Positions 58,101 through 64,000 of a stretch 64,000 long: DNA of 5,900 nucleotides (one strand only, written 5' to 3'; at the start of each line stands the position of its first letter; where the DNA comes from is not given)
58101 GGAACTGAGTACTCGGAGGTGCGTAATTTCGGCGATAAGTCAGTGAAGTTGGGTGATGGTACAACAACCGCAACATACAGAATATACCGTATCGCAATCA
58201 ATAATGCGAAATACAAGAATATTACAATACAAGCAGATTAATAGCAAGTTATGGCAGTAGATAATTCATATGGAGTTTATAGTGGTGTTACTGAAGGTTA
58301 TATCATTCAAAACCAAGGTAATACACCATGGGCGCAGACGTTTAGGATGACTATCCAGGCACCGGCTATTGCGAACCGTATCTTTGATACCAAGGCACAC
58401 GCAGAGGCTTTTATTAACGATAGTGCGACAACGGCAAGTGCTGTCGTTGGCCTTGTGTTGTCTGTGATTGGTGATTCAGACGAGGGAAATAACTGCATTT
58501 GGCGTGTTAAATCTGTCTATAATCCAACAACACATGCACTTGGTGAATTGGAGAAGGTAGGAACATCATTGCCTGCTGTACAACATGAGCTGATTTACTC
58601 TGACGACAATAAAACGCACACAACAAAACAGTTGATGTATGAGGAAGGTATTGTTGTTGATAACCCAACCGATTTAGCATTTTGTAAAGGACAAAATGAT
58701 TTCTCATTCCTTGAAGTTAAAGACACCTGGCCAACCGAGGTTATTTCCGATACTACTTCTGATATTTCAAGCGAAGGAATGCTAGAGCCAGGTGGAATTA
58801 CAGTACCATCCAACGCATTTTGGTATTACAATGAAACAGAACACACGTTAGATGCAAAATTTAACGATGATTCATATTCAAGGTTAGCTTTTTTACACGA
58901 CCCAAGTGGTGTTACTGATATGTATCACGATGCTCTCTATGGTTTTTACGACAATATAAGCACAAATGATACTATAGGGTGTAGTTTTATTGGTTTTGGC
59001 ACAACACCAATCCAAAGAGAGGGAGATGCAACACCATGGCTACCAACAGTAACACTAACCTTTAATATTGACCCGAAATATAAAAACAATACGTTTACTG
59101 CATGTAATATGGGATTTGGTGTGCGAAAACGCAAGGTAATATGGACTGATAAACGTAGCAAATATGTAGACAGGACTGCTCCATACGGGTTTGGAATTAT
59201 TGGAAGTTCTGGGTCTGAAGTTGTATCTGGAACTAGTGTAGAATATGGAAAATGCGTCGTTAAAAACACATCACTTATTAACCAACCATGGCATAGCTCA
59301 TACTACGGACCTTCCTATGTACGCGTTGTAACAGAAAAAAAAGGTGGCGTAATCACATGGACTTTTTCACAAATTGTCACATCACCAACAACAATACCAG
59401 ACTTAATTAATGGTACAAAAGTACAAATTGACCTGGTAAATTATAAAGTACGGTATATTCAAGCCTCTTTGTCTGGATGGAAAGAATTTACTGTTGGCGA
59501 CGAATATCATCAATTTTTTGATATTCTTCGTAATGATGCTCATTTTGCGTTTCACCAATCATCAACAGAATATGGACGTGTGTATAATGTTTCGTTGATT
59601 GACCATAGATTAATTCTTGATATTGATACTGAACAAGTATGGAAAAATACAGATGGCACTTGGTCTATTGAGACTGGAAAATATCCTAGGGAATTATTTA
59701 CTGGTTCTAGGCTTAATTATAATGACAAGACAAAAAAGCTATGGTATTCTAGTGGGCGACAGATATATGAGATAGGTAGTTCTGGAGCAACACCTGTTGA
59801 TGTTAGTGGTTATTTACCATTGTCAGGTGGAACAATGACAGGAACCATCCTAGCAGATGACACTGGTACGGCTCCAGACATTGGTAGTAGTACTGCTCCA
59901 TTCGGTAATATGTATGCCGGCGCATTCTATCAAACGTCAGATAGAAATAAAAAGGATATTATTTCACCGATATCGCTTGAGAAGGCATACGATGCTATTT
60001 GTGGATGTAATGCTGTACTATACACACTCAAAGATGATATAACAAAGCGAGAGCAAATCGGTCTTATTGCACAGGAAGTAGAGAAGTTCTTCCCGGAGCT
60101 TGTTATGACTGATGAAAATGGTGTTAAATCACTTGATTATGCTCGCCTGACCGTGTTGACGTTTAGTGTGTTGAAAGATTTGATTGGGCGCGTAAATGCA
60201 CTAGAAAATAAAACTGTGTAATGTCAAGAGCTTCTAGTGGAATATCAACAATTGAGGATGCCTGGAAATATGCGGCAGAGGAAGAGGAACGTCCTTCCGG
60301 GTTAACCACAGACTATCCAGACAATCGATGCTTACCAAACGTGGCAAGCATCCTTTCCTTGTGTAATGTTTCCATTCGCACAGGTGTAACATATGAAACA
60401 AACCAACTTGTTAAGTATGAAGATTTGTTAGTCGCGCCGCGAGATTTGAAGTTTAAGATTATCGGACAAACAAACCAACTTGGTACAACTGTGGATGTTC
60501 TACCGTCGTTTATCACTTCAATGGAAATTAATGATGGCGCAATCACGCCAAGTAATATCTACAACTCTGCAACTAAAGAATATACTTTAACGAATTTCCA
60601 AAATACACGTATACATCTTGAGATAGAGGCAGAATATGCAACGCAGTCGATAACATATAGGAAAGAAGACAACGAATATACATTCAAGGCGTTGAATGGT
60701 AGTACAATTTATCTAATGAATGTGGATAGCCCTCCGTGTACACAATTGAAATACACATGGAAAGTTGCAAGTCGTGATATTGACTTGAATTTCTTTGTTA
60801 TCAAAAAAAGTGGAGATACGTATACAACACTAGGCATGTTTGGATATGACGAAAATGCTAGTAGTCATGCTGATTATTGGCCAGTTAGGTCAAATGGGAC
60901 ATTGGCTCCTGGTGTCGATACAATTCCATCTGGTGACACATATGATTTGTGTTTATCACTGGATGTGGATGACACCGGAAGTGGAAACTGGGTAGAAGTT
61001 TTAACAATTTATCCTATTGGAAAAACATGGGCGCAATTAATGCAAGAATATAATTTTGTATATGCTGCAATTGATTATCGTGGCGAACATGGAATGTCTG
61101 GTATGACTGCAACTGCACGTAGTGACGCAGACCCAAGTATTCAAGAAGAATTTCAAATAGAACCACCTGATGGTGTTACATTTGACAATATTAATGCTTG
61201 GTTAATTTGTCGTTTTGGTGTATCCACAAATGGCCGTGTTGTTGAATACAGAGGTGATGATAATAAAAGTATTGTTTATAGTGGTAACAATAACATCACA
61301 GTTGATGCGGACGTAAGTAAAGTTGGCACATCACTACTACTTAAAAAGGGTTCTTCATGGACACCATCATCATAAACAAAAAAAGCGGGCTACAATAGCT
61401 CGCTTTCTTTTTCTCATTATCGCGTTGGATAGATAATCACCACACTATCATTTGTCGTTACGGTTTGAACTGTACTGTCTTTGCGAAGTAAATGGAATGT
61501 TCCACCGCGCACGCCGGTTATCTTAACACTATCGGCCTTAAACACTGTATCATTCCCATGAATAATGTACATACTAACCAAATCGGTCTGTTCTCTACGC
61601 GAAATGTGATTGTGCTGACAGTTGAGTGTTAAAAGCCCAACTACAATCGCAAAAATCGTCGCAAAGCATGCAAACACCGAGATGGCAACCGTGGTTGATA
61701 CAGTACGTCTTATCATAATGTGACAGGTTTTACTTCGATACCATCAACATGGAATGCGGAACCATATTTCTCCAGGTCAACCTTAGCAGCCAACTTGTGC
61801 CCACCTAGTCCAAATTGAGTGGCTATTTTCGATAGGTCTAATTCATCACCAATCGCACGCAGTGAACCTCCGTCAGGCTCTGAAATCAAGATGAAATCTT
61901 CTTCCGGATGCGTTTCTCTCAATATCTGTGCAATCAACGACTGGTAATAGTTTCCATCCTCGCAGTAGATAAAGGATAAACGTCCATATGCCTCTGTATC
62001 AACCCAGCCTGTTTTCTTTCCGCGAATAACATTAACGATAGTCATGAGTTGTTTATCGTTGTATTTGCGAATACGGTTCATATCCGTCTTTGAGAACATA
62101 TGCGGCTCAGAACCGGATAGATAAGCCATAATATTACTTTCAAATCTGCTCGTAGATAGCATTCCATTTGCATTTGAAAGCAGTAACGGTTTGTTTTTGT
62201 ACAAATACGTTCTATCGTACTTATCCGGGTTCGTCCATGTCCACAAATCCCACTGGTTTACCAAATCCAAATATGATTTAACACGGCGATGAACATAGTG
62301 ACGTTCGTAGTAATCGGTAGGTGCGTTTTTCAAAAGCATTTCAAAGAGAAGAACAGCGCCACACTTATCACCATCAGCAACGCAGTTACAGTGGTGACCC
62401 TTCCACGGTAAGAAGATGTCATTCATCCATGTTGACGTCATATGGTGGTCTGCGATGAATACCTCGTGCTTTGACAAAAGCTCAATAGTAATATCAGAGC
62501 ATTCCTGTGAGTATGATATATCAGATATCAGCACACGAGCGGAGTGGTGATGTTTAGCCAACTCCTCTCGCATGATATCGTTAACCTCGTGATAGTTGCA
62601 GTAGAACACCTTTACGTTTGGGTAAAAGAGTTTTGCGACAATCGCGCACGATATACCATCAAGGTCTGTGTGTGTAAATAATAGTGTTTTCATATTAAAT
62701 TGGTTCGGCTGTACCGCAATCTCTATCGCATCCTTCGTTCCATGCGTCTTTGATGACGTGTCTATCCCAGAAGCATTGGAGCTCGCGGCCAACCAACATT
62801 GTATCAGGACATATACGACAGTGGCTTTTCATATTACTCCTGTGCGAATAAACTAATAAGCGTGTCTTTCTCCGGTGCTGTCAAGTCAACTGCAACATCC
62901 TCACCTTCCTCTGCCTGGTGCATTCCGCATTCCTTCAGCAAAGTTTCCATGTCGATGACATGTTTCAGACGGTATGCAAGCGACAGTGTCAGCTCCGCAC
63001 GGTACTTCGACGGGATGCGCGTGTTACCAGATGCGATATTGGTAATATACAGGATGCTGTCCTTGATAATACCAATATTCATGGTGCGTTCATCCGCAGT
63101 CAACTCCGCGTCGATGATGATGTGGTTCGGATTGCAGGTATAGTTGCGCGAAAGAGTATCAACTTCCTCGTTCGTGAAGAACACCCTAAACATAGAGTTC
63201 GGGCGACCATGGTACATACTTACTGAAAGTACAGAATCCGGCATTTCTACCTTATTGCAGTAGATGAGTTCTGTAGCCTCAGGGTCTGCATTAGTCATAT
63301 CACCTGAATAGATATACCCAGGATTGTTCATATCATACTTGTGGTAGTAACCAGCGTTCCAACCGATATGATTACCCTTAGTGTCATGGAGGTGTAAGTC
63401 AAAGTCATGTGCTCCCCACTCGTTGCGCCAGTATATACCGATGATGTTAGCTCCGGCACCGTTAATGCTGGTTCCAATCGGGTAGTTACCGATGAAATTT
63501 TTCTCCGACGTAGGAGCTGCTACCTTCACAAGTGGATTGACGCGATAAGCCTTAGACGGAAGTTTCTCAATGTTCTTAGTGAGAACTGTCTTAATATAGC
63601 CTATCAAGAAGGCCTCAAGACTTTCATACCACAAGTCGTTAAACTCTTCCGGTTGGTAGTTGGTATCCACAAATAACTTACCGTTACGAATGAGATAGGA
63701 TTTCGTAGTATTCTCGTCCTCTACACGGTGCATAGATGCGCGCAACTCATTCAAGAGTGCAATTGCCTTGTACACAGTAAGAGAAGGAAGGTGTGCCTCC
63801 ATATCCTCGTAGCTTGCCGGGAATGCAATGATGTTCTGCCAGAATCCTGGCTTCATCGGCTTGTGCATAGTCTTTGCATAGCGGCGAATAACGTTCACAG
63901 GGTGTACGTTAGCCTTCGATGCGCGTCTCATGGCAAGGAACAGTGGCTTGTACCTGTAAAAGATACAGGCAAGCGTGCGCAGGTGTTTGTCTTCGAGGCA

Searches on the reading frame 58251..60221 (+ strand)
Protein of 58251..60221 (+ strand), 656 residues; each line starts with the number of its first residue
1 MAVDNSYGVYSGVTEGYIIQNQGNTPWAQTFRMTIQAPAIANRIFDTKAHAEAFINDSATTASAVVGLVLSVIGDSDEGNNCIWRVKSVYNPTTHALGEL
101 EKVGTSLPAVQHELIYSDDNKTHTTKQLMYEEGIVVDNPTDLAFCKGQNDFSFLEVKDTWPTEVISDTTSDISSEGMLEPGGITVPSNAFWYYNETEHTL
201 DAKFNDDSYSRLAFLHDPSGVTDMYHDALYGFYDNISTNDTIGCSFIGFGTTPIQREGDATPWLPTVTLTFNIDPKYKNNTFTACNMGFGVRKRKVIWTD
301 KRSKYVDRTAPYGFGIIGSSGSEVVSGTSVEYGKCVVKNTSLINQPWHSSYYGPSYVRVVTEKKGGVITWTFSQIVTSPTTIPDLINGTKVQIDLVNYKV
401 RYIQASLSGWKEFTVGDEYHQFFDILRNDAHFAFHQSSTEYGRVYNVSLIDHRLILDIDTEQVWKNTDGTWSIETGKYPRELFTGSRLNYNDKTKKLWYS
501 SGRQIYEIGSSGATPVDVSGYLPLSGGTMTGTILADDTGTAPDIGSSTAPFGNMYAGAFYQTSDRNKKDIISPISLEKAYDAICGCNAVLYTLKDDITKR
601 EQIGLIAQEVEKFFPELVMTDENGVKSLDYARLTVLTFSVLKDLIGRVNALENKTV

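Call 8: search_protein_families(library=pfam, max_evalue=0.01, proteins=[window:58251-60221:+])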
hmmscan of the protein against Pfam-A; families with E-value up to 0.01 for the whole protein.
window:58251-60221:+ (656 aa): 1 family
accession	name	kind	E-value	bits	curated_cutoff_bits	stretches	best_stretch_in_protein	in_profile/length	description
PF13884.11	Peptidase_S74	-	3.5e-11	43.7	22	1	563-618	1-57/58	Chaperone of endosialidase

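Call 75: search_solved_structures(query=window:58251-60221:+, max_evalue=0.01)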
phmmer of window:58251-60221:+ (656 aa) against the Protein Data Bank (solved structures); distinct sequences matched with E-value up to 0.01: 0.

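Call 87: search_protein_families(library=phrogs, max_evalue=0.001, proteins=[window:58251-60221:+])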
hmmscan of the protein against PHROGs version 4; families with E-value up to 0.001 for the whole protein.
window:58251-60221:+ (656 aa): 24 families
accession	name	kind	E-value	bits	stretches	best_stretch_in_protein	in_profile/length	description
phrog_1980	-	tail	1.5e-20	74.9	1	416-654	267-429/449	tail fiber protein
phrog_5668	-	tail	4.1e-18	65.6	1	555-654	1458-1557/1567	tail fiber protein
phrog_25788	-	tail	3.3e-13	50.1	1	556-654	506-602/603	tail fiber protein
phrog_8215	-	tail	5.4e-13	49.2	1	548-654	894-995/1000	baseplate wedge initiator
phrog_5481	-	tail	2.9e-12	46.9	1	552-652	905-1016/1043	tail fiber protein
phrog_1699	-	tail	1.5e-11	44.6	1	544-654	875-990/1000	long tail fiber protein distal subunit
phrog_19966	-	tail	7.8e-09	35.7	1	577-654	645-723/724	long tail fiber protein distal subunit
phrog_33119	-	tail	8.2e-08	32.3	1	552-654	536-633/643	long tail fiber protein distal subunit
phrog_6921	-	tail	3.1e-07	30.6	1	554-654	619-730/738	tail fiber protein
phrog_3484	-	tail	5.9e-07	29.3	1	545-654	690-807/818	tail fiber protein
phrog_25848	-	tail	7e-07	28.9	1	576-654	516-590/598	tail fiber protein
phrog_1330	-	tail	1.3e-06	27.6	1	572-654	1282-1346/1361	tail protein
phrog_7121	-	tail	1.6e-06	27.5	1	506-621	736-860/927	tail fiber protein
phrog_4563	-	tail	1.9e-06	28.4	1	552-618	216-278/346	tail fiber protein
phrog_11011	-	tail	2.1e-06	26.9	1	556-654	1174-1276/1291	long tail fiber protein distal subunit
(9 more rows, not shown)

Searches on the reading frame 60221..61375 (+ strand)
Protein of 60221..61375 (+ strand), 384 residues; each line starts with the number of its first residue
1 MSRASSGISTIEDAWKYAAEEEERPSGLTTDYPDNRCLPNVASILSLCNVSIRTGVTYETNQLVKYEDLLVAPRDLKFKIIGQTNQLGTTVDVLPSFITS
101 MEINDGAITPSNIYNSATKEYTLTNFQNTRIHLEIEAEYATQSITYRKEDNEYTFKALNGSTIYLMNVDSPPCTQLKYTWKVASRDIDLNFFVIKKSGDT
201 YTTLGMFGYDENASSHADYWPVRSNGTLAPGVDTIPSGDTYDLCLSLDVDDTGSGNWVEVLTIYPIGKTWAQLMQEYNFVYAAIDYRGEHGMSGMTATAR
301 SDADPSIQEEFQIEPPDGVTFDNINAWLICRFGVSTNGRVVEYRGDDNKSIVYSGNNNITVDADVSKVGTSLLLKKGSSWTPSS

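Call 9: search_protein_families(library=pfam, max_evalue=0.01, proteins=[window:60221-61375:+])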
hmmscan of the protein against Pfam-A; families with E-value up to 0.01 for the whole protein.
window:60221-61375:+ (384 aa): 0 families

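Call 69: find_encoding_contigs(protein=window:60221-61375:+, flank=10000, max_places=2)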
Protein window:60221-61375:+ (384 aa): 5 contigs read that carry it; 2 places shown.
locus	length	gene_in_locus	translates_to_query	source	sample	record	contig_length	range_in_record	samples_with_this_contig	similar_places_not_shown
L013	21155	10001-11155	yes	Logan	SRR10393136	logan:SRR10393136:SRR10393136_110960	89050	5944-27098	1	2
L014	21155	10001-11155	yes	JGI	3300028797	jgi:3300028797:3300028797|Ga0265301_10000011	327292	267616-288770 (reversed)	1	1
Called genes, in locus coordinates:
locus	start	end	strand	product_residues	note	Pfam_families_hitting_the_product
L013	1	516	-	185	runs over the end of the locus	PF08010:Phage_30_3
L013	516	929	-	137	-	-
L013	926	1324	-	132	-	-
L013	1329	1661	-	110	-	-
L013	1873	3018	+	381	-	-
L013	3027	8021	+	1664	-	-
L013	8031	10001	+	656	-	PF13884:Peptidase_S74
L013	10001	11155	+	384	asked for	-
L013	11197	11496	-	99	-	-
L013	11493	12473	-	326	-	-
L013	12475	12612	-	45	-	-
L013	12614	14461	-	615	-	-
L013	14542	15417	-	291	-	PF00149:Metallophos, PF12850:Metallophos_2 (weak)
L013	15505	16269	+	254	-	-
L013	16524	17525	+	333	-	PF08275:DNAG_N (faint)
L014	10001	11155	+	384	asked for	-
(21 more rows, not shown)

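Call 87: search_protein_families(library=phrogs, max_evalue=0.001, proteins=[window:60221-61375:+])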
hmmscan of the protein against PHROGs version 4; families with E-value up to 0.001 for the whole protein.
window:60221-61375:+ (384 aa): 0 families

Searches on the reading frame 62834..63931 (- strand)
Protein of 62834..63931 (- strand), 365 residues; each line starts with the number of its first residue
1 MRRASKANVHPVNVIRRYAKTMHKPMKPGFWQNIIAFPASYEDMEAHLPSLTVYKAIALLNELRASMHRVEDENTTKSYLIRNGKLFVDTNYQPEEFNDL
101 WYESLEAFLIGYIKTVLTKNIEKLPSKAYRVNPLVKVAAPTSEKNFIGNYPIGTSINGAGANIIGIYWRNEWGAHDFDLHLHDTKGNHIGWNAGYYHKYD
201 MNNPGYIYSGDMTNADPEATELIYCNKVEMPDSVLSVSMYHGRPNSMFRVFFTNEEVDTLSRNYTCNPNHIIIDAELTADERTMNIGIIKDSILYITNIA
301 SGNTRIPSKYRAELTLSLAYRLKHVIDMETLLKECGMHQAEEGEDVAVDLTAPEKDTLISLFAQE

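Call 9: search_protein_families(library=pfam, max_evalue=0.01, proteins=[window:62834-63931:-])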
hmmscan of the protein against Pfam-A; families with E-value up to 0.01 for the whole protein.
window:62834-63931:- (365 aa): 0 families

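Call 25: find_encoding_contigs(protein=window:62834-63931:-, flank=10000, max_places=3)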
Protein window:62834-63931:- (365 aa): no gene with exactly this product is on record in the collection.
